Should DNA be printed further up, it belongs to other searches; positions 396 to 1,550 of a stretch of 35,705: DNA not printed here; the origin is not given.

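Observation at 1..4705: Defence islet: hsdM + AP-endonuclease-like TIM-barrel + GmrSD-DUF4268 fusion + 119-aa orphan, possibly one uncharacterised three-gene module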

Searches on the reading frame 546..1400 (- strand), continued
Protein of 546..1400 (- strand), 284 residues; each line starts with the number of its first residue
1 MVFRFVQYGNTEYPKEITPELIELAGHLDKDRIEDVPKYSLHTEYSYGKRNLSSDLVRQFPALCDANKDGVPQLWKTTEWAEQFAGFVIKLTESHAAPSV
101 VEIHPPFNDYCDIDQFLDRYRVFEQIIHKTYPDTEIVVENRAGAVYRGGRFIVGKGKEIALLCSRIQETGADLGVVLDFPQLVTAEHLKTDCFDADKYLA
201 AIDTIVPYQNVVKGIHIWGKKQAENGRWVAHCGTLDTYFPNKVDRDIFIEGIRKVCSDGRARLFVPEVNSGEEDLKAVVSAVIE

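Call 52: search_protein_families(library=pfam, proteins=[L041:5990-7966:+, L042:6131-7885:+, L042:2544-6131:+, L043:6949-7977:+, L016:9950-11461:+, L016:11463-13970:+, L004:2189-3817:+, L042:8935-10569:+, L045:8821-9249:+, L019:7218-7964:+], max_evalue=0.001)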
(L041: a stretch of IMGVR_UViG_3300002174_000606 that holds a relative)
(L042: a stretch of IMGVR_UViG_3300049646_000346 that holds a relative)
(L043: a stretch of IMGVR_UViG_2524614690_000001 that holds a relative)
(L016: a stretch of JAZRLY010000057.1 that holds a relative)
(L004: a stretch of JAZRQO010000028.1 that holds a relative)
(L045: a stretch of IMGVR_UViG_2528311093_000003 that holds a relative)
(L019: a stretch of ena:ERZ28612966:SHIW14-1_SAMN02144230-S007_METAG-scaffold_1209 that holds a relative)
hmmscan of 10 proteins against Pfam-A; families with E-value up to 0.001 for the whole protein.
L041:5990-7966:+ (658 aa): 4 families
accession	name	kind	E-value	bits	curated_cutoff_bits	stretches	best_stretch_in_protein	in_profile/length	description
PF09848.15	SLFN-g3_helicase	-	8.6e-78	262.5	24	1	236-629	1-353/354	Schlafen group 3, DNA/RNA helicase domain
PF13191.12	AAA_16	-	0.00011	23.2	32.6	1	230-344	18-144/167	AAA ATPase domain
PF13401.12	AAA_22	-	0.00042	21.1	27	0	235-353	4-104/130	AAA domain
PF04851.21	ResIII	-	0.00089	19.6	22.5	0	223-347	12-140/164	Type III restriction enzyme, res subunit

L042:6131-7885:+ (584 aa): 9 families
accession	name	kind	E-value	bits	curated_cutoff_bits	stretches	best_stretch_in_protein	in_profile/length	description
PF08378.17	NERD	-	2.6e-10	41.2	22.1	1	17-136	5-111/111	Nuclease-related domain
PF13604.12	AAA_30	-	1.9e-06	28.2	27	1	226-368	2-127/191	AAA domain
PF04851.21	ResIII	-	4.8e-06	27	22.5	1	216-337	20-114/164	Type III restriction enzyme, res subunit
PF09848.15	SLFN-g3_helicase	-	8.2e-06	25.8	24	1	243-406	4-160/354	Schlafen group 3, DNA/RNA helicase domain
PF13401.12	AAA_22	-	4.4e-05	24.2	27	1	239-355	4-110/130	AAA domain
PF13538.12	UvrD_C_2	-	0.00012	22.3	27.4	1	499-546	3-51/52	UvrD-like helicase C-terminal domain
PF13245.12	AAA_19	-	0.00017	22.2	25.1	1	239-370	10-130/134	AAA domain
PF20720.3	nSTAND3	-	0.0002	21.5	27.2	1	234-285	11-62/155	Novel STAND NTPase 3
PF02562.22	PhoH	-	0.00091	19.2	27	0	226-261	5-40/205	PhoH-like protein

L042:2544-6131:+ (1195 aa): 3 families
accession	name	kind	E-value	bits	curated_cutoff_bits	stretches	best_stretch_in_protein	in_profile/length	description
PF00270.35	DEAD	-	7.2e-22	78.3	26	1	303-468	13-160/167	DEAD/DEAH box helicase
PF00271.37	Helicase_C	-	2.2e-15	57.3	23.5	1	585-644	49-108/110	Helicase conserved C-terminal domain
PF04851.21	ResIII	-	1.1e-08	35.6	22.5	1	283-422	8-138/164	Type III restriction enzyme, res subunit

L043:6949-7977:+ (342 aa): 1 family
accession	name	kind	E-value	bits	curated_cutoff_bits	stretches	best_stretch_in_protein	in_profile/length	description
PF07737.17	ATLF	-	2.3e-11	44.2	27.4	1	122-196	115-190/193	Anthrax toxin lethal factor, N- and C-terminal domain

L016:9950-11461:+ (503 aa): 0 families

L016:11463-13970:+ (835 aa): 2 families
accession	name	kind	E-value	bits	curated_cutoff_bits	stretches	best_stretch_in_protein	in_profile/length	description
PF13091.12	PLDc_2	-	5.7e-07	29.9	27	0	195-304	11-117/132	PLD-like domain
PF06087.18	Tyr-DNA_phospho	-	7.4e-06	25.5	22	0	7-106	25-126/445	Tyrosyl-DNA phosphodiesterase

L004:2189-3817:+ (542 aa): 7 families
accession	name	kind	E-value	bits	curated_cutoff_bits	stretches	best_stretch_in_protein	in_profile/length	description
PF13175.12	AAA_15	-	2.6e-20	73.8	32.1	2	1-255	1-173/374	AAA ATPase domain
PF20469.4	OLD-like_TOPRIM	-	6.2e-14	52.7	23.2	1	374-439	1-67/67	Overcoming lysogenization defect protein-like, TOPRIM domain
PF13476.12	AAA_23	-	8.5e-14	53.1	27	1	5-233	1-165/201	AAA domain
PF13304.12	AAA_21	-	2.6e-10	41.3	27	1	25-331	1-302/304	AAA domain, putative AbiEii toxin, Type IV TA system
PF13555.12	AAA_29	-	6e-08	32.8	27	1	4-50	2-49/61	P-loop containing region of AAA domain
PF02463.25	SMC_N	-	5.4e-07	29.7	40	1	3-48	2-49/220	RecF/RecN/SMC N terminal domain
PF13514.12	AAA_27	-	1e-05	25.7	22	1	1-48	1-51/206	AAA domain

L042:8935-10569:+ (544 aa): 0 families

L045:8821-9249:+ (142 aa): 2 families
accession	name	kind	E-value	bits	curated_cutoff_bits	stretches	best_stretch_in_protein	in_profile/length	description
PF01230.28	HIT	-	2.8e-18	66.8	21.5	1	34-118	14-97/98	HIT domain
PF11969.13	DcpS_C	-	3.5e-10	40.8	24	1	16-115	1-101/114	Scavenger mRNA decapping enzyme C-term binding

L019:7218-7964:+ (248 aa): 0 families

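Call 66: find_encoding_contigs(protein=P0001, flank=5000, max_places=4)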
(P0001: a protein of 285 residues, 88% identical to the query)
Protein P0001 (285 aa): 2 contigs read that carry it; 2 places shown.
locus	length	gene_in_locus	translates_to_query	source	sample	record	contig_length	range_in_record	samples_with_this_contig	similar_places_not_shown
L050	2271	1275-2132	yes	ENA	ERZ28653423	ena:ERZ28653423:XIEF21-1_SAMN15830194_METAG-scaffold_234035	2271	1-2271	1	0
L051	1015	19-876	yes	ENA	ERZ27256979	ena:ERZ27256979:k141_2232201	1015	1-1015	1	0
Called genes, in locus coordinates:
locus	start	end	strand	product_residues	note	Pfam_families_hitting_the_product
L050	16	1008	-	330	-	PF04371:PAD_porph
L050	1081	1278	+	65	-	PF04014:MazE_antitoxin (faint)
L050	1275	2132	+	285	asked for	-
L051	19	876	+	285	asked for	-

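Call 67: find_encoding_contigs(protein=P0002, flank=6000, max_places=3)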
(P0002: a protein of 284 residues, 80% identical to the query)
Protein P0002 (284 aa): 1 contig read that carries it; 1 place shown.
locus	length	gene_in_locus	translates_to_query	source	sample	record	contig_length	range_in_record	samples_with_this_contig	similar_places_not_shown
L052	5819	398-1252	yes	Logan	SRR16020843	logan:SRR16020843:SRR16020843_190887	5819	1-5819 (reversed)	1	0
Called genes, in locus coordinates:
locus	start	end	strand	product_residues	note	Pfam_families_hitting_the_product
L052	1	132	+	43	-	?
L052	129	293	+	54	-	-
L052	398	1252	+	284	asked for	-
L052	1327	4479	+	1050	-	PF01442:Apolipoprotein (faint), PF04513:Baculo_PEP_C (faint), PF05478:Prominin (faint), PF07464:ApoLp-III (faint), PF10145:PhageMin_Tail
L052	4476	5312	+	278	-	PF16774:Dit_N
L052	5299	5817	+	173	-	?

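Call 68: find_encoding_contigs(protein=P0008, flank=8000, max_places=3)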
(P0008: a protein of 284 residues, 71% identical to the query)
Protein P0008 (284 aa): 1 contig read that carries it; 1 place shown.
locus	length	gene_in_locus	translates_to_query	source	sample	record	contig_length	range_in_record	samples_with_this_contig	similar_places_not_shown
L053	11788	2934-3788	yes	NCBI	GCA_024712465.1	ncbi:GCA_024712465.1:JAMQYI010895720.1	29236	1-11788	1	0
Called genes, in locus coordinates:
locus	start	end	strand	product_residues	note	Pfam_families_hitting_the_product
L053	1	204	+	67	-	?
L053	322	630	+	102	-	-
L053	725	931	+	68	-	PF08845:SymE_toxin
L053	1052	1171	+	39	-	-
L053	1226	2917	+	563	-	-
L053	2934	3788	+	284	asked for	-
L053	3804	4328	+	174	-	-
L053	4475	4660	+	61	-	-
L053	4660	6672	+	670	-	PF12161:HsdM_N, PF02384:N6_Mtase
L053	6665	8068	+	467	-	PF01420:Methylase_S (faint)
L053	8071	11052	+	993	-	PF04313:HSDR_N, PF00270:DEAD (weak), PF04851:ResIII, PF18766:SWI2_SNF2, PF22679:T1R_D3-like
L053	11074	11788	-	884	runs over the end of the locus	PF05729:NACHT (weak), PF22720:SNaCT14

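Call 78: find_homologous_proteins(query=A4, max_evalue=0.001)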
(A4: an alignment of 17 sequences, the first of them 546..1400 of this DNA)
Query A4 (17 sequences) (284 aa, profile of the alignment): 1068 proteins with E <= 0.001 among 4999 candidates; the best 120 are listed.
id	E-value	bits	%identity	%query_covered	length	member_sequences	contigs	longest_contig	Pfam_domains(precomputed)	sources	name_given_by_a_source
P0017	1.2e-141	489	68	100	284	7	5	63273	-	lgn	-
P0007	2.3e-140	485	73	100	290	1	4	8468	-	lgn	-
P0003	2.9e-140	485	77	100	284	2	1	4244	-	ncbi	-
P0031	1.1e-139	483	61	100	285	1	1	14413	-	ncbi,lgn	-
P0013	2.2e-139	482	67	100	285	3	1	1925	-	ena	-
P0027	1.5e-138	479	64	98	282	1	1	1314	-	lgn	-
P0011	1.7e-138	479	68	100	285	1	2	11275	-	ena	-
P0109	1.9e-138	479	56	99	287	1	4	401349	-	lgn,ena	-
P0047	1.9e-138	479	58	98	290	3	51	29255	-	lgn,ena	-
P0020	2.2e-138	478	66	100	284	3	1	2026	-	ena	-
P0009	2.5e-138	478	71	100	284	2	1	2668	-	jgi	jgi:hypothetical protein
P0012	4.9e-138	477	68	99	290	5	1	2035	-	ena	-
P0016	7.0e-138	477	67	99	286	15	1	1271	-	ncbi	-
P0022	8.2e-138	477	66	100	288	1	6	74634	-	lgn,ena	-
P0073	9.1e-138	476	56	99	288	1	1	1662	-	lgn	-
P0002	3.7e-137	474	80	100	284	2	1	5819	-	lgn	-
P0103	2.5e-136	472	56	100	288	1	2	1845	PF01261.31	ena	-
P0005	4.3e-136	471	76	100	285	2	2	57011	-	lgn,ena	-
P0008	1.3e-134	466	71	100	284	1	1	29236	-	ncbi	-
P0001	2.8e-134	465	88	100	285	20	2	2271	-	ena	-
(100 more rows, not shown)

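Call 82: search_protein_families(library=pfam, proteins=[P0100, L053:1226-2917:+, L053:3804-4328:+, L050:1081-1278:+, L024:7437-7904:+, L003:9162-9551:+, L011:1704-2096:+, L004:632-1123:+, P0103], max_evalue=0.1)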
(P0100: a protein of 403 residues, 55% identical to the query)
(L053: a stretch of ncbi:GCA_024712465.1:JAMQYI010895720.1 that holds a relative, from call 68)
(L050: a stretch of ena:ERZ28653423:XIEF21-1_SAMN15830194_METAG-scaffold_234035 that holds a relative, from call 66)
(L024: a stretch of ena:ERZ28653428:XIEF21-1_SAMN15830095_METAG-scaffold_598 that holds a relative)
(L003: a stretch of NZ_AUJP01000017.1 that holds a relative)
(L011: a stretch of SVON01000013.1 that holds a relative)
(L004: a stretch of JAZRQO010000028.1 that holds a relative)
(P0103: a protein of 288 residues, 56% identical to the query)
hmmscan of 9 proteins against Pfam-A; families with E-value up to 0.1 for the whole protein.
P0100 (403 aa): 3 families
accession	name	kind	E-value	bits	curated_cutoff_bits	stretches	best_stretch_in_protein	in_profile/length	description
PF24033.1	DUF7342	-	0.038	14.4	31.6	0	30-90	54-114/150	Family of unknown function (DUF7342)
PF03819.22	MazG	-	0.057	14.1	22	0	36-92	4-67/74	MazG nucleotide pyrophosphohydrolase domain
PF01503.22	PRA-PH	-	0.099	13.5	21.3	0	38-84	30-79/86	Phosphoribosyl-ATP pyrophosphohydrolase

L053:1226-2917:+ (563 aa): 1 family
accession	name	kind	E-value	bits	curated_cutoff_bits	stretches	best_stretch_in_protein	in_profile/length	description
PF21709.3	ABC_C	-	0.019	16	27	0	186-264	9-85/86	Emaravirus ABC_C protein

L053:3804-4328:+ (174 aa): 0 families

L050:1081-1278:+ (65 aa): 1 family
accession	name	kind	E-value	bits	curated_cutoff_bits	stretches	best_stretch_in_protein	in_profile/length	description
PF04014.23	MazE_antitoxin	-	1.6e-05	25.2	24.7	1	29-53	19-43/48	Antidote-toxin recognition MazE, bacterial antitoxin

L024:7437-7904:+ (155 aa): 0 families

L003:9162-9551:+ (129 aa): 0 families

L011:1704-2096:+ (130 aa): 3 families
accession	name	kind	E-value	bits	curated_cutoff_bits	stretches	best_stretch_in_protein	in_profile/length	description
PF14815.12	NUDIX_4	-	3.5e-22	78.8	35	1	8-123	2-112/113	NUDIX domain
PF00293.34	NUDIX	-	1e-15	58.4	21.1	1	6-123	5-132/134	NUDIX domain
PF22327.2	Nudt16-like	-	0.076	13.4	27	1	34-80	37-89/161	U8 snoRNA-decapping enzyme-like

L004:632-1123:+ (163 aa): 6 families
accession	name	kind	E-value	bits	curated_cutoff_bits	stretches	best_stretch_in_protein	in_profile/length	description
PF12728.13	HTH_17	-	2e-09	38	27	2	16-64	6-50/51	Helix-turn-helix domain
PF13443.12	HTH_26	-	0.012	16.2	22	1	10-37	9-38/63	Cro/C1-type HTH DNA-binding domain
PF13518.12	HTH_28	-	0.016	15.7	25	0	15-33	16-34/52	Helix-turn-helix domain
PF01051.27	Rep3_N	-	0.073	13.9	22.4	0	14-49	44-76/141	Initiator Replication protein, WH1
PF13022.12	HTH_Tnp_1_2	-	0.079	13.5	27.9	0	13-65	28-79/122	Helix-turn-helix of insertion element transposase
PF13384.12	HTH_23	-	0.082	13.2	24.6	0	18-33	24-39/50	Homeodomain-like domain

P0103 (288 aa): 1 family
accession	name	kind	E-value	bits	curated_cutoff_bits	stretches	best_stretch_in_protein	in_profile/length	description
PF01261.30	AP_endonuc_2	-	3.3e-05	24.1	31.1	1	79-203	62-182/249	Xylose isomerase-like TIM barrel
